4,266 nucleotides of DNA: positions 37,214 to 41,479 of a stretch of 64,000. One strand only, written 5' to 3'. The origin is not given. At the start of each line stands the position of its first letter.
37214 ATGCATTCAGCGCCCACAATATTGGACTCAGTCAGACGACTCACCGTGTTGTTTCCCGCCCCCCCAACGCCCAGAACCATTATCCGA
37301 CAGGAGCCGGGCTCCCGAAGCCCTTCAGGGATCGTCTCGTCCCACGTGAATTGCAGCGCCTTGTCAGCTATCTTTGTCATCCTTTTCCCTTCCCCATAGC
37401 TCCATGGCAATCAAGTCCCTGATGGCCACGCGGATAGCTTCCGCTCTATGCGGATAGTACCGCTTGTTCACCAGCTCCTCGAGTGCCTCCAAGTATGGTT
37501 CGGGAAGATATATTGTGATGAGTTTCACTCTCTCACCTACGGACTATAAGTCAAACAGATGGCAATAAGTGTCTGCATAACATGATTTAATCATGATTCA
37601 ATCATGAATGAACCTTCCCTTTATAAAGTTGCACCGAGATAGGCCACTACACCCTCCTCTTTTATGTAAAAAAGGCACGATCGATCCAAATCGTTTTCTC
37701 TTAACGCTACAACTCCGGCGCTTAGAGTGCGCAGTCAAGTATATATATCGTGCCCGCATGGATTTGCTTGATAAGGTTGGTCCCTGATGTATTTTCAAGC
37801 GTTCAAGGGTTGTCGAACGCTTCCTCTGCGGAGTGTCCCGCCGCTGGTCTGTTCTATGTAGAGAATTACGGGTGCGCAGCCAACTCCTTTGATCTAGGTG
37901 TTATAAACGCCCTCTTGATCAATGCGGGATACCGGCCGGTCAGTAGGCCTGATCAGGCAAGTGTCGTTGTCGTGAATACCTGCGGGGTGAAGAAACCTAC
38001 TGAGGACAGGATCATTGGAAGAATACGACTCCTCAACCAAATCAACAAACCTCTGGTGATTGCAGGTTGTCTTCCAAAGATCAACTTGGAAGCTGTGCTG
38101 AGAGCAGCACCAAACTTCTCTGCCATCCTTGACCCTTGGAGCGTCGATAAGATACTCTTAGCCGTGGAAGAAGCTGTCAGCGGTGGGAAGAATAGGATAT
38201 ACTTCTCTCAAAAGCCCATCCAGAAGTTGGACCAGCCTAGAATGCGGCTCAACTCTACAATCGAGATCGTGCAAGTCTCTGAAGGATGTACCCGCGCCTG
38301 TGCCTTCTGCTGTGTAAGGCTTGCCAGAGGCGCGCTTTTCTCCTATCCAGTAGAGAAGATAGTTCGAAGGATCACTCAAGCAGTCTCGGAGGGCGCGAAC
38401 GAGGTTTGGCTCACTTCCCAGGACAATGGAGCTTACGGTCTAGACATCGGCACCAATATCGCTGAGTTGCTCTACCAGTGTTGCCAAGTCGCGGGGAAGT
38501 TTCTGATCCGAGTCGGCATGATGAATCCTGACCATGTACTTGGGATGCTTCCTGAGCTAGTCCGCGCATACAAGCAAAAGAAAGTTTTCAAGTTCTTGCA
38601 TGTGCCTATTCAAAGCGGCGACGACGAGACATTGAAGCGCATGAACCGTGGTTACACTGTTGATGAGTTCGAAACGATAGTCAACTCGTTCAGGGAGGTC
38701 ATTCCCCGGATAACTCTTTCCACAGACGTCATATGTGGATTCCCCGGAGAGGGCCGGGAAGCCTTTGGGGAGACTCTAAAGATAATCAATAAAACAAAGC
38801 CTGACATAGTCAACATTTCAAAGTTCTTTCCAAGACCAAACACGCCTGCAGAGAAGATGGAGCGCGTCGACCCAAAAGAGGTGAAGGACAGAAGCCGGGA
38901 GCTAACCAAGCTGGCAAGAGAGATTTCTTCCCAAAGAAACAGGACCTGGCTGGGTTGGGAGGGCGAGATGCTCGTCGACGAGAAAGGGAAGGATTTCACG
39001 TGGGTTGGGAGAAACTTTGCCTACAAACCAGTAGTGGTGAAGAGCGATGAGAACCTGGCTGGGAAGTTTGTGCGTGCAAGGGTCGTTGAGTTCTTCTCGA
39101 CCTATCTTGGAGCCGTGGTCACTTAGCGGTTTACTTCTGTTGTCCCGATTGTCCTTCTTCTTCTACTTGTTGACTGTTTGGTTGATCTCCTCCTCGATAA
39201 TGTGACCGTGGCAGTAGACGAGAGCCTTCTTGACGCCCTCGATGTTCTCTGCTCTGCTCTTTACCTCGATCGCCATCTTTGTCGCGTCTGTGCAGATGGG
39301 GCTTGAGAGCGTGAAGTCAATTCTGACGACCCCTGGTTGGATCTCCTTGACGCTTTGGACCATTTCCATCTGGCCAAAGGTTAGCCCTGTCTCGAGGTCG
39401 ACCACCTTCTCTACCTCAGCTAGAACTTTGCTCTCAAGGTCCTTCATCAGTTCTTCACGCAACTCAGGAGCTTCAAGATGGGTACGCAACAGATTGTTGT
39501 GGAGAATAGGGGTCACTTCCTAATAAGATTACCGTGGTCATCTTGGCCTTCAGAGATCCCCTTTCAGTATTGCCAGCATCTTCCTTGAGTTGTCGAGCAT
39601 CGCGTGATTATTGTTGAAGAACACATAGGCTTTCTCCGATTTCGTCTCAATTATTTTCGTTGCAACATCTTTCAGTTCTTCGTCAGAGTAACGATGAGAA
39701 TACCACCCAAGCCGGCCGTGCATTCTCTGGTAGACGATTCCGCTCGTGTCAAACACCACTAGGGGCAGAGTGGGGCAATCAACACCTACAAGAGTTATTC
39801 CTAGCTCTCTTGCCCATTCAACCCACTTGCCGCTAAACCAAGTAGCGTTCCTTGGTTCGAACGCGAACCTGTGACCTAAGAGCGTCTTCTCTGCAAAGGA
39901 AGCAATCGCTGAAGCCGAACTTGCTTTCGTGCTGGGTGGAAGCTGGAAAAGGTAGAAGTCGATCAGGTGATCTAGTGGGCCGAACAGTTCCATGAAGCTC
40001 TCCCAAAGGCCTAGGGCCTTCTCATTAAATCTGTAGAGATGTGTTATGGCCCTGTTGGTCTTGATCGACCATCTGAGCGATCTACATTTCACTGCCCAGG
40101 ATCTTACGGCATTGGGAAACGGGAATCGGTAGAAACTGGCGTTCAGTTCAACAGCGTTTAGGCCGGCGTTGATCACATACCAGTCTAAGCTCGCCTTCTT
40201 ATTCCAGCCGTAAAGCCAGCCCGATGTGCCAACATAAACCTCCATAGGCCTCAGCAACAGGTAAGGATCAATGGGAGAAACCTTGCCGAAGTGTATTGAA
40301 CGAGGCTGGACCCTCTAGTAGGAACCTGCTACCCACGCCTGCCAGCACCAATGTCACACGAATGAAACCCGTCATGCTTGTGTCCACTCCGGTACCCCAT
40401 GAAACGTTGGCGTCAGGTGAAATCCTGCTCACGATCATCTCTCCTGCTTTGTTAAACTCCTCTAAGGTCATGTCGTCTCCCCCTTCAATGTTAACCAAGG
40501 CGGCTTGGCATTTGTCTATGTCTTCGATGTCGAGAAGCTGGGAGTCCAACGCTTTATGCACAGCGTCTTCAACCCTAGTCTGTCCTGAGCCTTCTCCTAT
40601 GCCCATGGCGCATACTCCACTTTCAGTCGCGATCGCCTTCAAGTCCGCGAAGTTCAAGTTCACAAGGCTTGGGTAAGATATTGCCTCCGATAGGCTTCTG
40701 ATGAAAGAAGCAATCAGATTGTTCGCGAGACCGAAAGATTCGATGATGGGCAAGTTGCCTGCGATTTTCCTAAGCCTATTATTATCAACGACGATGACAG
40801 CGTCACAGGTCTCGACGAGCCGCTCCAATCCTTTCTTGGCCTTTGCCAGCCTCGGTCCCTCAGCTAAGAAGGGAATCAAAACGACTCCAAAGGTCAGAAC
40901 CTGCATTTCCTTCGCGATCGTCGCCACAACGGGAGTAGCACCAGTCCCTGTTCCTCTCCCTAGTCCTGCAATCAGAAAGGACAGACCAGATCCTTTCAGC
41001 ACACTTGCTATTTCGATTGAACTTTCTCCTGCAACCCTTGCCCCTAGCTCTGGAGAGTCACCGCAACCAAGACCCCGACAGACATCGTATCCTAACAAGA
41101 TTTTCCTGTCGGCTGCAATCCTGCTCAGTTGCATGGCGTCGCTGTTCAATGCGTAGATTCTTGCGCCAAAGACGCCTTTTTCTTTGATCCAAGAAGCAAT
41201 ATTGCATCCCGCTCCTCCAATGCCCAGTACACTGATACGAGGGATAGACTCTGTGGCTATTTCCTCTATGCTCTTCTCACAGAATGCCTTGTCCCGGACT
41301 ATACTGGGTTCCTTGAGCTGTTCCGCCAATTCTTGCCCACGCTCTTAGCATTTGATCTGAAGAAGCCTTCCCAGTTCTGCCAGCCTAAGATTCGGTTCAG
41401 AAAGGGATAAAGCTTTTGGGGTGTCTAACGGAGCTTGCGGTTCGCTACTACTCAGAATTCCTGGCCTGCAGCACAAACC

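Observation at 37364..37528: Unannotated 54-aa ribbon-helix-helix gene overlapping the start of ftsZ (cdrS-like arrangement)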

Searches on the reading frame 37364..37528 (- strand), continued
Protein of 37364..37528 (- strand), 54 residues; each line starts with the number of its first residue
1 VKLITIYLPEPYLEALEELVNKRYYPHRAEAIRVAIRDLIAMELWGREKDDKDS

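Call 56: find_encoding_contigs(protein=window:37367-37528:-, flank=3000, max_places=3)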
Protein seq(54 aa) (54 aa): 14 contigs read that carry it; 3 places shown.
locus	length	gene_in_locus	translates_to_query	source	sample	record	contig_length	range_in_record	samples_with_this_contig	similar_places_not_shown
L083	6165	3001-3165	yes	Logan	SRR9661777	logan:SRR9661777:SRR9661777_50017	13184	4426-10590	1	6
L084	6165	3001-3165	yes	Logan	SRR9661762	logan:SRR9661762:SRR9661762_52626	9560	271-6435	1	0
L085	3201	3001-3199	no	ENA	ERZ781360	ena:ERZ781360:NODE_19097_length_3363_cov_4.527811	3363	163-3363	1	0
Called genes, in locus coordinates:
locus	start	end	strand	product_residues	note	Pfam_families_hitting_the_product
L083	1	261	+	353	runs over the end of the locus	PF00091:Tubulin, PF12327:FtsZ_C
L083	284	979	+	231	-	PF01904:DUF72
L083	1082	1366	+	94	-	PF01883:FeS_assembly_P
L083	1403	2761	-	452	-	PF00919:UPF0004, PF04055:Radical_SAM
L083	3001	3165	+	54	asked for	PF01402:RHH_1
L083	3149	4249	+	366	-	PF00091:Tubulin, PF12327:FtsZ_C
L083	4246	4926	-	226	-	PF02811:PHP, PF13263:PHP_C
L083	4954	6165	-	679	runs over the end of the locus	PF00133:tRNA-synt_1, PF01406:tRNA-synt_1e (faint), PF09334:tRNA-synt_1g, PF19303:Anticodon_3, PF08264:Anticodon_1 (weak), PF01588:tRNA_bind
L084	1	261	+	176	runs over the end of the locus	?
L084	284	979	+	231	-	PF01904:DUF72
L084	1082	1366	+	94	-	PF01883:FeS_assembly_P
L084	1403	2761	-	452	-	PF00919:UPF0004, PF04055:Radical_SAM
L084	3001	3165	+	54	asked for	PF01402:RHH_1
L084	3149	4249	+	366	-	PF00091:Tubulin, PF12327:FtsZ_C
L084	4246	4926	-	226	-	PF02811:PHP, PF13263:PHP_C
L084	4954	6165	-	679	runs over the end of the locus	PF00133:tRNA-synt_1, PF01406:tRNA-synt_1e (faint), PF09334:tRNA-synt_1g, PF19303:Anticodon_3, PF08264:Anticodon_1 (weak), PF01588:tRNA_bind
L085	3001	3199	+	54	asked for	PF01402:RHH_1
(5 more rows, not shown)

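Call 75: search_protein_families(library=padloc, proteins=[window:37367-37528:-], max_evalue=0.01)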
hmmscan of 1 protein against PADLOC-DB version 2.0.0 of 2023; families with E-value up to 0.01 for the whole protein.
window:37367-37528:- (54 aa): 0 families

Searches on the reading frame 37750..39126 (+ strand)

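Call 3: search_protein_families(library=pfam, proteins=[window:37750-39126:+], max_evalue=0.1)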
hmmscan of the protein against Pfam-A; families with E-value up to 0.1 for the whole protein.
window:37750-39126:+ (458 aa): 3 families
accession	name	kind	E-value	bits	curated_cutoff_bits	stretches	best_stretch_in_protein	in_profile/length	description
PF04055.27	Radical_SAM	-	2.3e-23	83.6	29.5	1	175-344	2-164/166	Radical SAM superfamily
PF00919.26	UPF0004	-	1.5e-18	67.1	27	1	35-126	2-96/98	Uncharacterized protein family UPF0004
PF01938.26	TRAM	-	0.0015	18.8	21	1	406-456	9-59/61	TRAM domain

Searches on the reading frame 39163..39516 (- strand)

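Call 3: search_protein_families(library=pfam, proteins=[window:39163-39516:-], max_evalue=0.1)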
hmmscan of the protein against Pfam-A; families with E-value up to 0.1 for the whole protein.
window:39163-39516:- (117 aa): 1 family
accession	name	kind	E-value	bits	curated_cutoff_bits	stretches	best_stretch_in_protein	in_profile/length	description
PF01883.24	FeS_assembly_P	-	3.5e-08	34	23.5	1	29-100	2-73/73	Iron-sulfur cluster assembly protein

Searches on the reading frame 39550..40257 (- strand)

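Call 3: search_protein_families(library=pfam, proteins=[window:39550-40257:-], max_evalue=0.1)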
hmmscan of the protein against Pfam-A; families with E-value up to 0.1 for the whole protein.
window:39550-40257:- (235 aa): 1 family
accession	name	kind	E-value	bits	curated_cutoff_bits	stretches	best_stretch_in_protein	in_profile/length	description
PF01904.24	DUF72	-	1.4e-42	146.6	25.3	1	18-226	5-213/217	Protein of unknown function DUF72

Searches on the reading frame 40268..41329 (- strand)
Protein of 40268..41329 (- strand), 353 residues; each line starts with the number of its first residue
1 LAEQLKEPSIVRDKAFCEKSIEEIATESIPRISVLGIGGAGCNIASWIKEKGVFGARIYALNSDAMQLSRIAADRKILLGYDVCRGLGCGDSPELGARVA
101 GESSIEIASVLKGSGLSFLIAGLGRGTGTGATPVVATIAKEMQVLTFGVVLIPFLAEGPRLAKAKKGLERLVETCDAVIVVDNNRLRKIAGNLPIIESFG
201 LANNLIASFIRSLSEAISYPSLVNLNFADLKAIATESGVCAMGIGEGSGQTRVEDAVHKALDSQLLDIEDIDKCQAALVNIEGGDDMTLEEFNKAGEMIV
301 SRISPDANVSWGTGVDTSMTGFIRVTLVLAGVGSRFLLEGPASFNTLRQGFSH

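Call 3: search_protein_families(library=pfam, proteins=[window:40268-41329:-], max_evalue=0.1)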
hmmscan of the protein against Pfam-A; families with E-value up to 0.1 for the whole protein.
window:40268-41329:- (353 aa): 2 families
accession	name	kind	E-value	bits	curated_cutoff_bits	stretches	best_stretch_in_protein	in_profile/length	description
PF00091.31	Tubulin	-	1.7e-32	113.7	33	1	32-190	2-189/190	Tubulin/FtsZ family, GTPase domain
PF12327.13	FtsZ_C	-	1.2e-27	96.5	27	1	238-332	1-94/95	FtsZ family, C-terminal domain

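Call 25: search_solved_structures(query=window:40271-41329:-, max_evalue=1e-30)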
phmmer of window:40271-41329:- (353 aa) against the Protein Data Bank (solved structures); distinct sequences matched with E-value up to 1e-30: 49.
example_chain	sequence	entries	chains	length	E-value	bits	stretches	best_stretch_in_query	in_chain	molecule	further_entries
1w58_1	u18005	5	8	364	1.4e-73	251.3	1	19-336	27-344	CELL DIVISION PROTEIN FTSZ HOMOLOG 1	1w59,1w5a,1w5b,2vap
1fsz_A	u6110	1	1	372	1.5e-73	251.2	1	19-336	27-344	FTSZ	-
1w5e_A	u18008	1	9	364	2.6e-72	247.1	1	19-336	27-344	FTSZ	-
9v7v_A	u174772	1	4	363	3.1e-69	237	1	13-340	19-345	Cell division protein FtsZ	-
2r6r_1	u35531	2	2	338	7.3e-62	212.8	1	31-330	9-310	Cell division protein ftsZ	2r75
8grw_A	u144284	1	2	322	6.3e-61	209.7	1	27-332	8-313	Cell division protein FtsZ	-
8h1o_A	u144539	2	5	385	1.1e-60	208.8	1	31-334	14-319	Cell division protein FtsZ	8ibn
2rhh_A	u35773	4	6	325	1.3e-60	208.6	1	31-336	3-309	Cell Division Protein ftsZ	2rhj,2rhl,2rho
9isk_A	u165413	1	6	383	1.4e-60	208.5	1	32-334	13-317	Cell division protein FtsZ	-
7yop_A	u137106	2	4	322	2.7e-60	207.6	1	27-332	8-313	Cell division protein FtsZ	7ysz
6ll6_A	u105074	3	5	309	3e-60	207.5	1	32-333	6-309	Cell division protein FtsZ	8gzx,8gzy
6ll5_A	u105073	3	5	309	5.6e-60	206.6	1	32-333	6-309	Cell division protein FtsZ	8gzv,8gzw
2vam_A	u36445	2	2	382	7.9e-60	206.1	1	27-331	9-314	CELL DIVISION PROTEIN FTSZ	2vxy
6unx_A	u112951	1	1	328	1.9e-59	204.8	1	32-333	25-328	Cell division protein FtsZ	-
6umk_A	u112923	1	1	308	2.3e-59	204.6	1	32-333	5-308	Cell division protein FtsZ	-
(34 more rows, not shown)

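Call 26: search_protein_families(library=ncbifam, proteins=[window:40271-41329:-], max_evalue=0.01)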
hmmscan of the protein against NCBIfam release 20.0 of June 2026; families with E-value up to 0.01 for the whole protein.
window:40271-41329:- (353 aa): 1 family
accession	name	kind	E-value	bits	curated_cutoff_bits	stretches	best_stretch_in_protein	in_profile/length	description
TIGR00065.1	ftsZ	equivalog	1.5e-95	320.5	295.2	1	21-335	8-327/353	cell division protein FtsZ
